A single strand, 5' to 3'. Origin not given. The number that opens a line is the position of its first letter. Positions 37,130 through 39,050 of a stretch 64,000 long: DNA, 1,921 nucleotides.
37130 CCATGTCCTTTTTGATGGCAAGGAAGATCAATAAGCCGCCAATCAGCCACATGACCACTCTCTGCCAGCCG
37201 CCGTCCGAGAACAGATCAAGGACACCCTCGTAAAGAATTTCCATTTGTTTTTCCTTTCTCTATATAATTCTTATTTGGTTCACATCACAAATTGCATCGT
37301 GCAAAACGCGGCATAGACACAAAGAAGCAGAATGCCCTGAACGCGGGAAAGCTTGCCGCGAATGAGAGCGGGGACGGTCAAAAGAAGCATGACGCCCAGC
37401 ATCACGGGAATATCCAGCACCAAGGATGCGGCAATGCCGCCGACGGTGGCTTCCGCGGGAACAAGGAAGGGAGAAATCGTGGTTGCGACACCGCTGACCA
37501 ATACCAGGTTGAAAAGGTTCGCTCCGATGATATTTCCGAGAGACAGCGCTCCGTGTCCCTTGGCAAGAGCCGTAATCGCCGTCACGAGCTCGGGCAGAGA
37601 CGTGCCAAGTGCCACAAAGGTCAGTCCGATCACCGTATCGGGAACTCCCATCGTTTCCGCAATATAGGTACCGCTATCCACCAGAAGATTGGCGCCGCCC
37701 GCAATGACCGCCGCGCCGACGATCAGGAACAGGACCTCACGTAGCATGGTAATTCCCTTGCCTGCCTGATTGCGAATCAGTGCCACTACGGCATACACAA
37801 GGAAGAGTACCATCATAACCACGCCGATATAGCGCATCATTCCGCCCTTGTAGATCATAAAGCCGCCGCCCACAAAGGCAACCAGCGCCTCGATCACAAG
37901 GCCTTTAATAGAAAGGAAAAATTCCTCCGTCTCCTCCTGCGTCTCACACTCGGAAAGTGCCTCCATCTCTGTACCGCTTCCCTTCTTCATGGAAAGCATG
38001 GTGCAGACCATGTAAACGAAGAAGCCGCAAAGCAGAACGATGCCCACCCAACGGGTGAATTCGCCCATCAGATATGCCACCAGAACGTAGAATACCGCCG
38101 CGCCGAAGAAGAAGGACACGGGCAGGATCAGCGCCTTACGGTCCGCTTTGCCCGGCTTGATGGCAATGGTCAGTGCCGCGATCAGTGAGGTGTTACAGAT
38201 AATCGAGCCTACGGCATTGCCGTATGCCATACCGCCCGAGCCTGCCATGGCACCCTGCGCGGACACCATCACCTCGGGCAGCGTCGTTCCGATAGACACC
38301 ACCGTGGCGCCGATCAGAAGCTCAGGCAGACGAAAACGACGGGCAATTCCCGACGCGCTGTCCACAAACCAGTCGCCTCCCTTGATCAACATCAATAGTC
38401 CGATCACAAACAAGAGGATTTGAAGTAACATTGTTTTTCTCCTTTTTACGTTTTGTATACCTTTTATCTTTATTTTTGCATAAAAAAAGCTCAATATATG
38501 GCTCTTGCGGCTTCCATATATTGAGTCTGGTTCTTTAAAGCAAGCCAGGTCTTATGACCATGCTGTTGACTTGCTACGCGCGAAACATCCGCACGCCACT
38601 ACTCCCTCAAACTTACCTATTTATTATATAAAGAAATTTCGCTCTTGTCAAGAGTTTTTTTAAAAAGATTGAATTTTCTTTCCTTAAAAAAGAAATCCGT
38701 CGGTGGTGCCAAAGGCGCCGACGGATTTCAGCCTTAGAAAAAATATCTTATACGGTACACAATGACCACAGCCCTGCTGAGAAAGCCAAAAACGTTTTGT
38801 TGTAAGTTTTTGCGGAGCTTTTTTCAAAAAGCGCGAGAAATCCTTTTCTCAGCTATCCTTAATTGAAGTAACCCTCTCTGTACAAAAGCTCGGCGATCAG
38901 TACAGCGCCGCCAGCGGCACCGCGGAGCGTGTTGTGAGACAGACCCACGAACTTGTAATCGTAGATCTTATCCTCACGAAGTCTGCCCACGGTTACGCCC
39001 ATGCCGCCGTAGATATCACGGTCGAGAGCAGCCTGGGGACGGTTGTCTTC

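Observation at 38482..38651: yybP-ykoY-like (Mn2+) leader controlling a CaCA antiporter-oadB-oadG operon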

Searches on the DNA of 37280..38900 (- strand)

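Call 5: search_rna_families(source=window, start=38300, end=38900, threshold=evalue, max_evalue=10, show_alignments=5)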
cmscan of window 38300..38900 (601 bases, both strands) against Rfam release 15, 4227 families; matches with E-value up to 10: 14.
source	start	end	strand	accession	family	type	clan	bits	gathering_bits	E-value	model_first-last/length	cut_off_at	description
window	38631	38691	-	RF00480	HIV_FE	Cis-reg; frameshift_element;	-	19.4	45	3.7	1-52/52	no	HIV Ribosomal frameshift signal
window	38633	38731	+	RF02450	ncr1175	Gene; sRNA;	-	19.1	60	0.64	1-110/110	no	Bacillus sRNA ncr1175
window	38632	38734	-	RF02322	TtnuHACA15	Gene; snRNA; snoRNA; HACA-box;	-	18.8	100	1.2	1-117/117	no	Tetrahymena snoRNA TtnuHACA15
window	38429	38463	-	RF03084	DUF2815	Gene; sRNA;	-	18.5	41.2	1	1-62/62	no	DUF2815 RNA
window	38640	38746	+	RF01251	snR3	Gene; snRNA; snoRNA; HACA-box;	CL00040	17.7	40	1.6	1-193/193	no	Small nucleolar RNA snR3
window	38529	38691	-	RF01579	RUF2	Gene; sRNA;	-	17.2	90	9.1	1-154/154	no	Plasmodium RNA of unknown function RUF2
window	38646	38697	+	RF00490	S-element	Cis-reg;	-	16.5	47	5.5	1-67/67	no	S-element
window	38617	38743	+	RF03532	SQ2397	Cis-reg;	-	15.6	100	3.4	1-243/243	no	Cis-regulator of HTH transcription factor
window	38429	38457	-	RF02980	freshwater-2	Cis-reg;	-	15.5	49.9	9.8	1-84/84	no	freshwater-2 RNA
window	38484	38531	+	RF00721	MIR475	Gene; miRNA;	-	15.1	70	9.5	1-128/128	no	MIR475 microRNA precursor family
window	38383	38489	-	RF03532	SQ2397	Cis-reg;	-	13.5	100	9.9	1-243/243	no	Cis-regulator of HTH transcription factor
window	38312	38419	-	RF02479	GlsR13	Gene; snRNA; snoRNA; CD-box;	-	13.1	100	3.7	1-100/100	no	Small nucleolar RNA GlsR13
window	38647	38732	+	RF00125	IS128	Gene; sRNA;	-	12.7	80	6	120-200/209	no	IS128 RNA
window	38485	38569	+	RF02089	CLRN1-AS1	Gene; lncRNA;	-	10.4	48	5.3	1-79/79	no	CLRN1 antisense RNA 1 conserved region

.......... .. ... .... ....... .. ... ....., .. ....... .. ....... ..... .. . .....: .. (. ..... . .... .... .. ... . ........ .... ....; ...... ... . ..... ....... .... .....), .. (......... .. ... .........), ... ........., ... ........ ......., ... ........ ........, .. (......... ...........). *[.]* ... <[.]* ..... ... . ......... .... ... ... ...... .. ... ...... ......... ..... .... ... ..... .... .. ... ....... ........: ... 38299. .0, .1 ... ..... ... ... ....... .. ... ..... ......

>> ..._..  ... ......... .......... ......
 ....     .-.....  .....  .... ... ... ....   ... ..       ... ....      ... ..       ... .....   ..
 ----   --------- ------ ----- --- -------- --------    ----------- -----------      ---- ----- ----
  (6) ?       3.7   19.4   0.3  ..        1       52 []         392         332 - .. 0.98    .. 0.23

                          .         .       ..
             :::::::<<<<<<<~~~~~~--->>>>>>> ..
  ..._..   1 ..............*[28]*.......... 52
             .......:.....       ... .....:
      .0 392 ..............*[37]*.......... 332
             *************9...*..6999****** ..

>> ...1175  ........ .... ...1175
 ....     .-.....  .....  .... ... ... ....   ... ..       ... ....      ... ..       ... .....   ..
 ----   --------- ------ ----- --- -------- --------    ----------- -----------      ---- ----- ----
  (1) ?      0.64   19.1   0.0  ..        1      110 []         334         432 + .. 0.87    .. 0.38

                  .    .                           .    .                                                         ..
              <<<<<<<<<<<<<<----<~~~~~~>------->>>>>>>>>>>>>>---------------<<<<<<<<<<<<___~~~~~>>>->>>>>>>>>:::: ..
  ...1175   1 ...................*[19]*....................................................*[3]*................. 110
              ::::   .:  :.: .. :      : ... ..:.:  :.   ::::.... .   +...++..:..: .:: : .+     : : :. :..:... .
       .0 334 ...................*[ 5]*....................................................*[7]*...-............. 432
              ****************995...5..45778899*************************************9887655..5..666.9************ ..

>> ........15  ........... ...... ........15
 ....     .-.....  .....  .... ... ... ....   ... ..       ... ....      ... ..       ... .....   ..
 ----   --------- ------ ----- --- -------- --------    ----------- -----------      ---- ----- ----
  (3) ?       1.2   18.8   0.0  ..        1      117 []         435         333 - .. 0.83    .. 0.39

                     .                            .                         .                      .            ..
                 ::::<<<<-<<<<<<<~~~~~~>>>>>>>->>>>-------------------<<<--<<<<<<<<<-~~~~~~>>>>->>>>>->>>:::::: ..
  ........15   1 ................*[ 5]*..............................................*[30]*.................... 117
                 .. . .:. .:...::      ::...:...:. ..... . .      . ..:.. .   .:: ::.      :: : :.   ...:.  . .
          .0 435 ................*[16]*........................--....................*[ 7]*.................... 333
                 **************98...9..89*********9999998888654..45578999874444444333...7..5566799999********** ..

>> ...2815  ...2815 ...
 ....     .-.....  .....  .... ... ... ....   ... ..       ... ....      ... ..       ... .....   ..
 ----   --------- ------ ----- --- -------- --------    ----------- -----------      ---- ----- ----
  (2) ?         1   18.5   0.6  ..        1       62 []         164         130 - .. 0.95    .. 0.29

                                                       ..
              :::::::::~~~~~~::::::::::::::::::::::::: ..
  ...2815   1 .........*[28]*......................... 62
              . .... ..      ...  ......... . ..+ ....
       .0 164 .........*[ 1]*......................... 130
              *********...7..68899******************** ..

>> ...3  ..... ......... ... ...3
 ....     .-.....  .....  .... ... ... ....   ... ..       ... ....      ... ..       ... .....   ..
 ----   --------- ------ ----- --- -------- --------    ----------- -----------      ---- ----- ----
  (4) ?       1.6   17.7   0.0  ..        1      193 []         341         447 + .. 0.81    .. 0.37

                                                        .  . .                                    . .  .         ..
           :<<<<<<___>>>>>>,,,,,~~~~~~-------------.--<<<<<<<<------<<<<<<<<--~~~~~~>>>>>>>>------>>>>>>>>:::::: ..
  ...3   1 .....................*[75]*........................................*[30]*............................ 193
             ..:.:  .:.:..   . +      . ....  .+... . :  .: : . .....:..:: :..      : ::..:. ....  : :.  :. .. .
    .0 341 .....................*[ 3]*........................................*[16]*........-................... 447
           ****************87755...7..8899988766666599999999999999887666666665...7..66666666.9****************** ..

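Call 17: search_rna_families(sources=[L001, L002, L005, L034, L062, L021, L068, L057, L030, L052, L077, L073, L025, L009], threshold=gathering)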
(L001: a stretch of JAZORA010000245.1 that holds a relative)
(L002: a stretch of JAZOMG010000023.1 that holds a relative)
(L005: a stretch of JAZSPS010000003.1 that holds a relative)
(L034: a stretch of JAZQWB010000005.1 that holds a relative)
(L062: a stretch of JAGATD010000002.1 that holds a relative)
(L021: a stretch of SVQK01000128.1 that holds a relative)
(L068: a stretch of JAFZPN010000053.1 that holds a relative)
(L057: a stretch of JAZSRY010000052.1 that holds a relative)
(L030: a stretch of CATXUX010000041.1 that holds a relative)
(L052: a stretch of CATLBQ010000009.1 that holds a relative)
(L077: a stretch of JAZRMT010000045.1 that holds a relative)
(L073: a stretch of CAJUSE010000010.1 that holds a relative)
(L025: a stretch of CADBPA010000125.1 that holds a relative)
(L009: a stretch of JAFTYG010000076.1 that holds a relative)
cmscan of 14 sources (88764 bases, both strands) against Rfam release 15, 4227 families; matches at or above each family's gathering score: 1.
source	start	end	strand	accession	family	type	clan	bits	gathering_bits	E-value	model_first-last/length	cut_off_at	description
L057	1490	1716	+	RF00174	Cobalamin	Cis-reg; riboswitch;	CL00101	56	31.5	4.4e-11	1-189/189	no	Cobalamin riboswitch aptamer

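Call 38: build_rna_model(alignment_id=A1, structure=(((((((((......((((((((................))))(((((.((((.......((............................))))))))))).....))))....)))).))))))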
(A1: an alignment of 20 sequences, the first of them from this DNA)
Model R1 built from alignment A1 (20 sequences, 124 columns); structure: as given.
model positions 98; base pairs 28; branch points 1; effective number of sequences 3.04; information 0.59 bits per position. Calibrated on 0.2 Mb of random sequence (short: E-values are rough).
structure used (alignment columns):
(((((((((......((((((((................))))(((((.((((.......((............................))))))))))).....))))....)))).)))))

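Call 39: search_with_rna_model(model_id=R1, sources=[window, L001, L002, L003, L004, L005, L006, L007, L008, L009, L010, L011, L012, L013, L014, L015, L016, L017, L018, L019, L020, L021, L022, L023, L024, L025, L026, L027, L028, L029, L030, L031, L032, L033, L034, L035, L036, L037, L038, L039, L040, L041, L042, L043, L044, L045, L046, L047, L048, L049, L050, L051, L052, L053, L054, L055, L056, L057, L058, L059, L060, L061, L062, L063, L064, L065, L066, L067, L068, L069, L070, L071, L072, L073, L074, L075, L076, L077, L078, L079, L080, L081], max_evalue=1, make_alignment=true)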
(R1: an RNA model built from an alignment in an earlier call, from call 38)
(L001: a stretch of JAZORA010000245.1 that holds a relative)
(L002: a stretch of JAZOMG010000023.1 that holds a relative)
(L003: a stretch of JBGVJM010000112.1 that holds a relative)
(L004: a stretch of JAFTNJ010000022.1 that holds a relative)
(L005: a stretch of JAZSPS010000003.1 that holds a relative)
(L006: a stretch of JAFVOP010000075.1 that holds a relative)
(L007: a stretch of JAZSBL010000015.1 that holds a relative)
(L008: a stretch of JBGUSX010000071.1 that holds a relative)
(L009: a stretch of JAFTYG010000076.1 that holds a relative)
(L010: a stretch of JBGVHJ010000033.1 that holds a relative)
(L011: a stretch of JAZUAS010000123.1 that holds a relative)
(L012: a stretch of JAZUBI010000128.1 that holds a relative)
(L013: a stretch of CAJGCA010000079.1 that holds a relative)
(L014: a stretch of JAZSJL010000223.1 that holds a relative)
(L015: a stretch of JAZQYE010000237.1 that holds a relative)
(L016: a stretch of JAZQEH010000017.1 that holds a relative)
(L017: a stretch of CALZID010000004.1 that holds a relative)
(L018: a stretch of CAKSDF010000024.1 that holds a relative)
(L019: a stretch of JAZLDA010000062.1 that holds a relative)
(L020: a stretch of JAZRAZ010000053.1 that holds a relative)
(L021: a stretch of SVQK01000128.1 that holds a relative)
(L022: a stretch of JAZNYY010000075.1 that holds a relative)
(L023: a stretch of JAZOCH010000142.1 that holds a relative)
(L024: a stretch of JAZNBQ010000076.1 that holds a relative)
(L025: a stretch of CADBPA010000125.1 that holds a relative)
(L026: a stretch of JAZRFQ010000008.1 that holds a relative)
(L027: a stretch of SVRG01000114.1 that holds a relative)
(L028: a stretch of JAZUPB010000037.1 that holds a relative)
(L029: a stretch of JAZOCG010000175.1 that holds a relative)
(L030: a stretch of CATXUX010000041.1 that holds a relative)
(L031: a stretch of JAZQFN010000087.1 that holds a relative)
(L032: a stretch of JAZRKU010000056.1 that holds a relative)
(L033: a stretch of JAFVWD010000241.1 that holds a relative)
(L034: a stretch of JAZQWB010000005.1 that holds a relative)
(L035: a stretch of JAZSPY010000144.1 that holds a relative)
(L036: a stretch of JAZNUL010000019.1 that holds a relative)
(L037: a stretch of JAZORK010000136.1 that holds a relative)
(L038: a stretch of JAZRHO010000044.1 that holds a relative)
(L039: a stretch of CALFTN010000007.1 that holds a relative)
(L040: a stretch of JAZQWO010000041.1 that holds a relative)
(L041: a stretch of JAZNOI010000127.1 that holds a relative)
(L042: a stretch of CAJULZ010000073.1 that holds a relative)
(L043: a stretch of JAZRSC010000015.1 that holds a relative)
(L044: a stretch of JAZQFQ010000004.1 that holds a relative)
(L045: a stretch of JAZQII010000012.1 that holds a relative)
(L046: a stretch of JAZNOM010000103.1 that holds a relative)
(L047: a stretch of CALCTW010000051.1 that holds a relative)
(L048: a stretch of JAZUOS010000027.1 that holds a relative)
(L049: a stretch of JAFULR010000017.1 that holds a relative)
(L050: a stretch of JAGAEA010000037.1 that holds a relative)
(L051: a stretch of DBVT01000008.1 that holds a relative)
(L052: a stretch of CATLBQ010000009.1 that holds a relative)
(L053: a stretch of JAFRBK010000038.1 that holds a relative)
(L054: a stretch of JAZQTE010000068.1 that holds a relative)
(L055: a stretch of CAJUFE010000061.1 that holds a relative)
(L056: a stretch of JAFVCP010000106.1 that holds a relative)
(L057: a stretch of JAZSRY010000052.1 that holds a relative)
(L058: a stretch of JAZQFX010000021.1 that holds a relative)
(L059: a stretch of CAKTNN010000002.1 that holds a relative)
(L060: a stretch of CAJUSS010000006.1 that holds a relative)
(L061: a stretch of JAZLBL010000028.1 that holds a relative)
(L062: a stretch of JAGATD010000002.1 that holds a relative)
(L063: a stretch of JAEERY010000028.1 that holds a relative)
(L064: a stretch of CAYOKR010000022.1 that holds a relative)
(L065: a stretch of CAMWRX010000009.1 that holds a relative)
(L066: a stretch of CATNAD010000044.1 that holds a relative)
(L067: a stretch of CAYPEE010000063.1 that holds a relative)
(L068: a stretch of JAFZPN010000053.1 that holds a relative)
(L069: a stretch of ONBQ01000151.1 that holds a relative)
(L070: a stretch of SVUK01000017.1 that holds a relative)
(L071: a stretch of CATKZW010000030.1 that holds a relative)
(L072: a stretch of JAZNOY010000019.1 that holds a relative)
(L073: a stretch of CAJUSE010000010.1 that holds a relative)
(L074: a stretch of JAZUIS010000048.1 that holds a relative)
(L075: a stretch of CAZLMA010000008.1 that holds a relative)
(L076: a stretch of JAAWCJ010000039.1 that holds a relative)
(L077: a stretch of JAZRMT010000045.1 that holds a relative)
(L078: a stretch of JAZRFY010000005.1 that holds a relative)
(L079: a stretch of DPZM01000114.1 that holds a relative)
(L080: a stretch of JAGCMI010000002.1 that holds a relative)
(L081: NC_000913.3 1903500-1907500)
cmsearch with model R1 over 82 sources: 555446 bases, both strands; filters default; matches with E-value up to 1: 23.
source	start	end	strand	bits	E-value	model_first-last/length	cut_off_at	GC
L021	1987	2086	+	87.1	4.9e-21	1-98/98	no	0.59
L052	2137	2231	+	85.2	1.7e-20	1-98/98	no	0.43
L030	2076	2175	+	85.1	1.7e-20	1-98/98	no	0.47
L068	2005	2096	+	84.7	2.2e-20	1-98/98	no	0.59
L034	2181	2270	+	84.1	3.4e-20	1-98/98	no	0.52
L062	664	756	+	81.2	2.1e-19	1-98/98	no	0.49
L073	2764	2860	+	80.8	2.8e-19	1-98/98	no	0.56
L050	2074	2172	+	80.3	3.8e-19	1-98/98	no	0.59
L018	1975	2084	+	75.7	7.2e-18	1-98/98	no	0.48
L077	2151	2251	+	74.8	1.3e-17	1-98/98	no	0.48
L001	587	682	+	72.6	5.2e-17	1-98/98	no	0.46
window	38516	38614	-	71.2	1.3e-16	1-98/98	no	0.46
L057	2810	2909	+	70.4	2.1e-16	1-98/98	no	0.52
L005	2770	2862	+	69.6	3.5e-16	1-98/98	no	0.47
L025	2190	2280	+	68.7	6.3e-16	1-98/98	no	0.6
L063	2806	2899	+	68.7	6.4e-16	1-98/98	no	0.41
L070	2146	2247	+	65.3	5.7e-15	1-98/98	no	0.64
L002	2850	2945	+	64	1.3e-14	1-98/98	no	0.51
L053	198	290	+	58.1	5.6e-13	1-98/98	no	0.56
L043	4948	5041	+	49.2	1.7e-10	1-98/98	no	0.43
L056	2773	2866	+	41.7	2e-08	1-98/98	no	0.45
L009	4282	4389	+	28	0.00013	1-98/98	no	0.46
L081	1963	2051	+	20.7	0.014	1-98/98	no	0.47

Alignment A2: 23 matches aligned to the model, 170 columns, each read 5' to 3' on its own strand. Consensus structure (alignment columns), stored with it:
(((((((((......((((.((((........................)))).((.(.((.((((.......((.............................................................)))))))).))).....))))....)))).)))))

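Call 64: search_with_rna_model(model_id=R1, sources=[L202, L203, L204, L205, L206, L207, L004], max_evalue=10, show_alignments=4)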
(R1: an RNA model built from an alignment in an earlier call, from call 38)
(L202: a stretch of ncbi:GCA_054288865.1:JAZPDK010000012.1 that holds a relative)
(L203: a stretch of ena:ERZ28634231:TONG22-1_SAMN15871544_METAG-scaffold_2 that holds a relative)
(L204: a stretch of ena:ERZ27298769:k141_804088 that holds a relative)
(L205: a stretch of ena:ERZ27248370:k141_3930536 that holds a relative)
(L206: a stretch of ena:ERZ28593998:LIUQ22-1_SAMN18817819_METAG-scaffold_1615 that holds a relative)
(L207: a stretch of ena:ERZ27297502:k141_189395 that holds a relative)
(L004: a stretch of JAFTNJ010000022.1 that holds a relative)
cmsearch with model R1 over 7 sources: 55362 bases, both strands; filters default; matches with E-value up to 10: 0.
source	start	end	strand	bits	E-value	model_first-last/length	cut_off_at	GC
